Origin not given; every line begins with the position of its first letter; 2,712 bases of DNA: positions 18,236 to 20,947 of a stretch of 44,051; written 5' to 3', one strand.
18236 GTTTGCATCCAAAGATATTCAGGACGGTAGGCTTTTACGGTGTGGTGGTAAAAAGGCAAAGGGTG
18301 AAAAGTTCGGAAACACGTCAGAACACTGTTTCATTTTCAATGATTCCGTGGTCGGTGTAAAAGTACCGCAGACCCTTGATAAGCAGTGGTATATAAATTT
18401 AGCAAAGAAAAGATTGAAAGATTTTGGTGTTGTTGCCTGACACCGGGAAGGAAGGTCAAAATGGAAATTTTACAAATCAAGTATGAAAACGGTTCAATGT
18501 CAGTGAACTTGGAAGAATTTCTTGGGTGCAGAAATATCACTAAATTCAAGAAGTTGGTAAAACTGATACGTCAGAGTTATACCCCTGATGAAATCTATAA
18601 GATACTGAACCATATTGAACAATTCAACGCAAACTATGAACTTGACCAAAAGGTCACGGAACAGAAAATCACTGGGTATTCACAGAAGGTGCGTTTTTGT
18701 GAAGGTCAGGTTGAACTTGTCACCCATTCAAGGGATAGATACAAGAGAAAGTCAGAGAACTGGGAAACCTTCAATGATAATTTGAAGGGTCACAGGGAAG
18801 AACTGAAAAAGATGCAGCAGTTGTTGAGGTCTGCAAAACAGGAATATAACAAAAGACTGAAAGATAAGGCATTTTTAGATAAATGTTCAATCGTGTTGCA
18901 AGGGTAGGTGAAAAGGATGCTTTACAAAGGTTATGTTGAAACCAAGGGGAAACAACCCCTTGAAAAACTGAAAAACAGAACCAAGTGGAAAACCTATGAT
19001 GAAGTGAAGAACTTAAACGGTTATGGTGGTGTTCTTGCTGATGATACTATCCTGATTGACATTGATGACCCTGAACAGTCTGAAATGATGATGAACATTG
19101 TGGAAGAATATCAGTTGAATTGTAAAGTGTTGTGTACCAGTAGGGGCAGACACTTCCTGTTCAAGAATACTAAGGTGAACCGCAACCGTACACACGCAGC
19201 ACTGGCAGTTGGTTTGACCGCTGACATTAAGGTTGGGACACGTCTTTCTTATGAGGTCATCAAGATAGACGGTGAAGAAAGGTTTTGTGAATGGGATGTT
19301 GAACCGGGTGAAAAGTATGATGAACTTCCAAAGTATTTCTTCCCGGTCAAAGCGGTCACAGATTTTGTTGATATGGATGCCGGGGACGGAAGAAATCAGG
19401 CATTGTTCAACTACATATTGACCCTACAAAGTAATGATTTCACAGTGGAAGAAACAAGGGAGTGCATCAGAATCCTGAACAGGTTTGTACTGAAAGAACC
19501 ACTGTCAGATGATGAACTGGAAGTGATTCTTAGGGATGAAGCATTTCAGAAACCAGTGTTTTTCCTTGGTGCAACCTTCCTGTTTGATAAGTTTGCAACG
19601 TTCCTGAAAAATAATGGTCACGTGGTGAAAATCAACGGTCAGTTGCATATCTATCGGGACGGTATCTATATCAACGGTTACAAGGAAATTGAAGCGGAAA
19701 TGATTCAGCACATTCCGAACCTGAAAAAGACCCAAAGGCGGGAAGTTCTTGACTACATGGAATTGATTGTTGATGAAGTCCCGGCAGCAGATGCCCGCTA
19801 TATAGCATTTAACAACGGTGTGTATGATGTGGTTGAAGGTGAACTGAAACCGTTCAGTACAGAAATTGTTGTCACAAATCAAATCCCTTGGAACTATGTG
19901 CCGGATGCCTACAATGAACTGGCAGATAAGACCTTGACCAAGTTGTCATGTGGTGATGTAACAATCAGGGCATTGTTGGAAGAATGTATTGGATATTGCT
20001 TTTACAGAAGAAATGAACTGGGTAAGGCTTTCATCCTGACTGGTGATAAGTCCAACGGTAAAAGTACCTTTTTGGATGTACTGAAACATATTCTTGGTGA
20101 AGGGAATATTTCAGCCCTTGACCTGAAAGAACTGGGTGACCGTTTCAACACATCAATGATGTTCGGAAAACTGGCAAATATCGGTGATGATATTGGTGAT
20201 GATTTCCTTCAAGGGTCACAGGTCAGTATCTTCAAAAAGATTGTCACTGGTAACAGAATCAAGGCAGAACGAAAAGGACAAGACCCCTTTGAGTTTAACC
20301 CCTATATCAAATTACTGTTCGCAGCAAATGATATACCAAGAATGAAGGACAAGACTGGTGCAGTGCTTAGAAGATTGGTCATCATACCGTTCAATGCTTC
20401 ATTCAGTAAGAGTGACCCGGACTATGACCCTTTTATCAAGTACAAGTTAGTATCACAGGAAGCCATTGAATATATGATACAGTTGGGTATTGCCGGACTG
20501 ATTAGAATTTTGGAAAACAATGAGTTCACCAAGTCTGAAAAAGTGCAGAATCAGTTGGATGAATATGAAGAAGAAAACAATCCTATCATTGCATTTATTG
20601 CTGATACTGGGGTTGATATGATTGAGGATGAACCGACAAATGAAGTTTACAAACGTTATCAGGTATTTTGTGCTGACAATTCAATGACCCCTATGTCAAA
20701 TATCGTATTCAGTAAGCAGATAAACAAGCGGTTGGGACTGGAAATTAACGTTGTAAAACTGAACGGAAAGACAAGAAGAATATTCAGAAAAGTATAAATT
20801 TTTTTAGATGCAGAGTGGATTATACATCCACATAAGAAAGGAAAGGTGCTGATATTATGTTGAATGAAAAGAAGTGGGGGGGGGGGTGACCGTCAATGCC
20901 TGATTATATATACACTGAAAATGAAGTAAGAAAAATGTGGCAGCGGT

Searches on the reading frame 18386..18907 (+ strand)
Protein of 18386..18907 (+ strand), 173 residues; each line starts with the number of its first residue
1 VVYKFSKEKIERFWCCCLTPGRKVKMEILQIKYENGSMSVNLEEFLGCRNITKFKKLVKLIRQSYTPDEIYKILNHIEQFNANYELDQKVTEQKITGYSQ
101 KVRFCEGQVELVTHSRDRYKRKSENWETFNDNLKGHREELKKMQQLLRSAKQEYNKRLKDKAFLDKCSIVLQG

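Call 11: search_protein_families(library=pfam, proteins=[window:18386-18907:+], max_evalue=0.001)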
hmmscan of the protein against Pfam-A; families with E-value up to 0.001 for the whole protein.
window:18386-18907:+ (173 aa): 0 families

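Call 32: search_protein_families(library=ncbifam, proteins=[window:18386-18907:+], max_evalue=0.01)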
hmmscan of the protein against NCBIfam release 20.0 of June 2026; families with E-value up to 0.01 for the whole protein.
window:18386-18907:+ (173 aa): 1 family
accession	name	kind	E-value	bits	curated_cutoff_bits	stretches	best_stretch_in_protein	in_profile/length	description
NF038350.1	taxis_HmpF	equivalog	0.00039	18.9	200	1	31-160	176-302/553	pilus motility taxis protein HmpF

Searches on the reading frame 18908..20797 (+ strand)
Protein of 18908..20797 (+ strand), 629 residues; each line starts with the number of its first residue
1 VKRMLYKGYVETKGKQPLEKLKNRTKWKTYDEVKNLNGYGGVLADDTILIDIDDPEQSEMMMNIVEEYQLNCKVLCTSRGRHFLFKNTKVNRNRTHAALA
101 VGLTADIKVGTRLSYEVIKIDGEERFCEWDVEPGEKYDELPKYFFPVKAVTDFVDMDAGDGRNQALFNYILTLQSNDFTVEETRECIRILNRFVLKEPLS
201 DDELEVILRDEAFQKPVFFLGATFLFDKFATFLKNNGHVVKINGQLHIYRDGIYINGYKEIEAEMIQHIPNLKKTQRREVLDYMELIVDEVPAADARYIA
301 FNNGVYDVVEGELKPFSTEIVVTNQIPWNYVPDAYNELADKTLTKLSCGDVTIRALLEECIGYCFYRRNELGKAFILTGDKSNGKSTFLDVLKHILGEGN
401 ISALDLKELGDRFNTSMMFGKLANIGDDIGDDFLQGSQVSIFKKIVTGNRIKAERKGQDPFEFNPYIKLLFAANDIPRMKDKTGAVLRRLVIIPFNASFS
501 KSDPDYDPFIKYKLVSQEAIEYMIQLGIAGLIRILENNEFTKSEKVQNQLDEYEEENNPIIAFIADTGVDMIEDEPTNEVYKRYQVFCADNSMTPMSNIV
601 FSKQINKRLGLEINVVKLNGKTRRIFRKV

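Call 11: search_protein_families(library=pfam, proteins=[window:18908-20797:+], max_evalue=0.001)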
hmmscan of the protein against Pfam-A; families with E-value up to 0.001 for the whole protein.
window:18908-20797:+ (629 aa): 3 families
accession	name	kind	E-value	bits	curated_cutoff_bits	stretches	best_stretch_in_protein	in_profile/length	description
PF19263.5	DUF5906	-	4.8e-25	88.8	27.6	1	377-489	1-114/114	Family of unknown function (DUF5906)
PF08706.16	D5_N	-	1.1e-10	42.4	22.4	1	232-343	47-140/145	D5 N terminal like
PF03288.22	Pox_D5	-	3.6e-06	27.8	21.4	1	555-608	1-56/86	Poxvirus D5 protein-like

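Call 18: find_related_loci(query=window:18908-20797:+, collection=viral_contigs, flank=10000)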
Query window:18908-20797:+ (629 aa) in viral_contigs; peptide patterns used: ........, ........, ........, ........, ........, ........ (x = any residue, [..] = any of these).
297 stretches matched a pattern; 294 encode a relative of the query (tblastn E <= 1e-3); the best 80 are kept; 80 distinct loci.
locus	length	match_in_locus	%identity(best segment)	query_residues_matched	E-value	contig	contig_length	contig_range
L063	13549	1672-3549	84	2-627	0e+0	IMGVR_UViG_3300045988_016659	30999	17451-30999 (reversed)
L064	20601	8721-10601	82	2-628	0e+0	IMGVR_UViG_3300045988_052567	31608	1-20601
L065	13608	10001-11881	82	2-628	0e+0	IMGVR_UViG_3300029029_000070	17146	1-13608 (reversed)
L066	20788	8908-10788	82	2-628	0e+0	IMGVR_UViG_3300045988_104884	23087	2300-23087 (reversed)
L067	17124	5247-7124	83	2-627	0e+0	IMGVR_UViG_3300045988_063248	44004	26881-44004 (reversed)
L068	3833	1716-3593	84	2-627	0e+0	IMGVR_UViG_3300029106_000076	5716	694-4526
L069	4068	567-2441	84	3-627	0e+0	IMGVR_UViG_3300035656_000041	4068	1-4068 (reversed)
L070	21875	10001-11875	84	3-627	0e+0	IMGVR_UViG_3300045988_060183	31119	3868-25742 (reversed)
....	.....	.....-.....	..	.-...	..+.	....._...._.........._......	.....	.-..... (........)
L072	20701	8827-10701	84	3-627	0e+0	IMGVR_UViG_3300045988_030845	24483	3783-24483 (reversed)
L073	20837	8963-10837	84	3-627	0e+0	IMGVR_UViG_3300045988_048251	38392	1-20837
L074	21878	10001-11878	84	2-627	0e+0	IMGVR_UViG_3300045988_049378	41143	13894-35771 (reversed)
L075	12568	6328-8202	84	3-627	0e+0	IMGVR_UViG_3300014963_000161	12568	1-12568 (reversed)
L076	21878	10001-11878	84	2-627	0e+0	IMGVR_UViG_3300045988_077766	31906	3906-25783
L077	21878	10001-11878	84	2-627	0e+0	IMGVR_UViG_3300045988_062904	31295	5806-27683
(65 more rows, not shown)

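Call 31: search_solved_structures(query=window:18908-20797:+, max_evalue=1, show_alignments=2)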
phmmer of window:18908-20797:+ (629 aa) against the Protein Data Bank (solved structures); distinct sequences matched with E-value up to 1: 3.
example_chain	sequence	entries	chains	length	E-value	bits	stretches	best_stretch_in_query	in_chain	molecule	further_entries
7ola_A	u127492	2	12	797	2.6e-35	125.3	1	224-606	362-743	DNA primase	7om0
7fdj_A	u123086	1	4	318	0.2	13.4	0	18-71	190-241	Capsid protein,Immunoglobulin G-binding protein A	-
7eoy_B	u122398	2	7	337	0.35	12.6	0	18-62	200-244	Capsid protein,Immunoglobulin G-binding protein A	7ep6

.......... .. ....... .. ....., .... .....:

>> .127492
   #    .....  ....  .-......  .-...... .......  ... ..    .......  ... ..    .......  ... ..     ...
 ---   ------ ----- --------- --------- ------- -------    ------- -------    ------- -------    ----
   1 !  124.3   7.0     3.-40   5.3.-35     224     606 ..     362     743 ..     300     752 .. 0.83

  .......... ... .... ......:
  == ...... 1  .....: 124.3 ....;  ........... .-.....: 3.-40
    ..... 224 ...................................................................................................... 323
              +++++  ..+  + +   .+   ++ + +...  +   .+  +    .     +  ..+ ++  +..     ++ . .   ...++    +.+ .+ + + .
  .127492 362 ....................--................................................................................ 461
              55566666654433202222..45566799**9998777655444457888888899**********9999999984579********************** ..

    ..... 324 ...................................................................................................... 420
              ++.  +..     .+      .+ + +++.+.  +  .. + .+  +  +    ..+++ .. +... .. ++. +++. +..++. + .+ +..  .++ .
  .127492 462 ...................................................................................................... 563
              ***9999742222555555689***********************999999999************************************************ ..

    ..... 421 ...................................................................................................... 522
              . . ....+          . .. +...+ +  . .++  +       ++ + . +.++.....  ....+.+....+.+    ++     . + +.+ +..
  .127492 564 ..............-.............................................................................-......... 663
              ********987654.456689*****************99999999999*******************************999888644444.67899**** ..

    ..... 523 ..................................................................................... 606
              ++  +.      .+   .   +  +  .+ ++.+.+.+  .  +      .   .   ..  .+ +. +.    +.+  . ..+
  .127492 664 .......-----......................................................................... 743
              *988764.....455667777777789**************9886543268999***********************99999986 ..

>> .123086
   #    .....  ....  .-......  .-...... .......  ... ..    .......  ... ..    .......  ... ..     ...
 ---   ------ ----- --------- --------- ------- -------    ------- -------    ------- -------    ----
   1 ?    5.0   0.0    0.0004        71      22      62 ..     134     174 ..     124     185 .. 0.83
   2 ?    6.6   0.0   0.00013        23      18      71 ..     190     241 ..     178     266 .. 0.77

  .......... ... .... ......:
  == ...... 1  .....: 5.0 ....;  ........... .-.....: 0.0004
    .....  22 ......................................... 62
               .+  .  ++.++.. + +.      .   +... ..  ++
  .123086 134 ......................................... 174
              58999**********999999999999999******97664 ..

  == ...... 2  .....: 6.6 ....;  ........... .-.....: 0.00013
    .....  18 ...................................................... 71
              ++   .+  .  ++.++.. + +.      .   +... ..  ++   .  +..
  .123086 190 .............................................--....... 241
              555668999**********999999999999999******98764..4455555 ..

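Call 32: search_protein_families(library=ncbifam, proteins=[window:18908-20797:+], max_evalue=0.01)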
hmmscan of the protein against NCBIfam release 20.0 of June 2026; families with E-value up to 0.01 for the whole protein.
window:18908-20797:+ (629 aa): 3 families
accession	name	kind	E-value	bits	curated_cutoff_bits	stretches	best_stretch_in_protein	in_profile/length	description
TIGR01613.1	primase_Cterm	subfamily_domain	1.1e-61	208.4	108.7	1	298-598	2-301/304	phage/plasmid primase, P4 family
NF005477.0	PRK07078.1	subfamily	1.2e-22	80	1014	1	294-608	415-726/759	hypothetical protein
NF011296.0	PRK14709.1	subfamily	2.5e-21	75.9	613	1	295-593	128-423/469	hypothetical protein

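Call 42: find_related_loci(query=window:18908-20797:+, collection=genome_contigs, flank=10000)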
Query window:18908-20797:+ (629 aa) in genome_contigs; peptide patterns used: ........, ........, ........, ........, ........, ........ (x = any residue, [..] = any of these).
103 stretches matched a pattern; 48 encode a relative of the query (tblastn E <= 1e-3); 47 distinct loci.
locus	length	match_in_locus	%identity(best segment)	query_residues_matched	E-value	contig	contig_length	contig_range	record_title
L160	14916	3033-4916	82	2-629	0e+0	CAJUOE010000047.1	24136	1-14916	MAG TPA_asm: uncultured Lachnospiraceae bacterium isolate MGBC161624 genome assembly, contig: MGBC161624.47, whole genom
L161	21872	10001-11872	83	3-626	0e+0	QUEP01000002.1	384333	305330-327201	Clostridium sp. OF03-18AA OF03-18AA.Scaf2, whole genome shotgun sequence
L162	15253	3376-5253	84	5-629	0e+0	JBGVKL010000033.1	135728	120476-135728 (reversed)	MAG: Acetatifactor sp. isolate fecal_MAG_305 fecal_MAG_305_contig_0035, whole genome shotgun sequence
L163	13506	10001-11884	80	1-628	0e+0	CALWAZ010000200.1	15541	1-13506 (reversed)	MAG: uncultured Merdimonas sp. isolate E0_LS__bin115 genome assembly, contig: E0_LS__k127_289861, whole genome shotgun s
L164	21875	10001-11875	81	4-628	0e+0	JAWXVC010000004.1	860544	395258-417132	MAG: Lachnospiraceae bacterium isolate FM_65_G121_V NODE_1_length_860545_cov_11.357541, whole genome shotgun sequence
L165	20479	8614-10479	79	5-626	0e+0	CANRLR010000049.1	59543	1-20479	MAG: uncultured Lachnospiraceae bacterium isolate Lapin-011__bin5 genome assembly, contig: Lapin-011__NODE_385_length_59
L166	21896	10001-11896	78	3-628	0e+0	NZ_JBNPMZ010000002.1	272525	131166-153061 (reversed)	Sporofaciens sp. SGI.106 HD225_1, whole genome shotgun sequence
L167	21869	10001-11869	75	4-626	0e+0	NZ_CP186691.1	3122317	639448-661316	Faecalibacterium prausnitzii strain 2 chromosome, complete genome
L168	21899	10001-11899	78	3-629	0e+0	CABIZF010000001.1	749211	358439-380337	Lachnospiraceae bacterium isolate MGYG-HGUT-00092 genome assembly, contig: .20287_6_63.1, whole genome shotgun sequence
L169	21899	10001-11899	78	3-629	0e+0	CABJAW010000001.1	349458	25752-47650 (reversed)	Lachnospiraceae bacterium isolate MGYG-HGUT-00137 genome assembly, contig: .21673_4_12.1, whole genome shotgun sequence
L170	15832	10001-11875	74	4-628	0e+0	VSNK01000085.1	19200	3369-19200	MAG: Faecalicatena sp. isolate S9763_S15_bin.9 S9763_S15_bin.9_contig_85, whole genome shotgun sequence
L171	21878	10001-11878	72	1-626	0e+0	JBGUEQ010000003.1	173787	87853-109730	MAG: Lachnotalea sp. isolate DXN-06 NODE_3_length_173787_cov_7.324886, whole genome shotgun sequence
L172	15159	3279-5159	70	5-629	0e+0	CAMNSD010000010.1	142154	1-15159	MAG: uncultured Lachnospiraceae bacterium isolate SRR19792995_bin.57_metawrap_v1.3_MAG genome assembly, contig: ERZ12290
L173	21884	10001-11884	68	5-629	0e+0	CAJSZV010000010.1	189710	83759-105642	Clostridiaceae bacterium isolate A68_60.CX.DSS genome assembly, contig: MGBC000080.10, whole genome shotgun sequence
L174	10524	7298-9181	68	5-629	0e+0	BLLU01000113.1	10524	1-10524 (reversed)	Lachnospiraceae bacterium IMSAGC_003 DNA, IMSAGC_003_contig_113, whole genome shotgun sequence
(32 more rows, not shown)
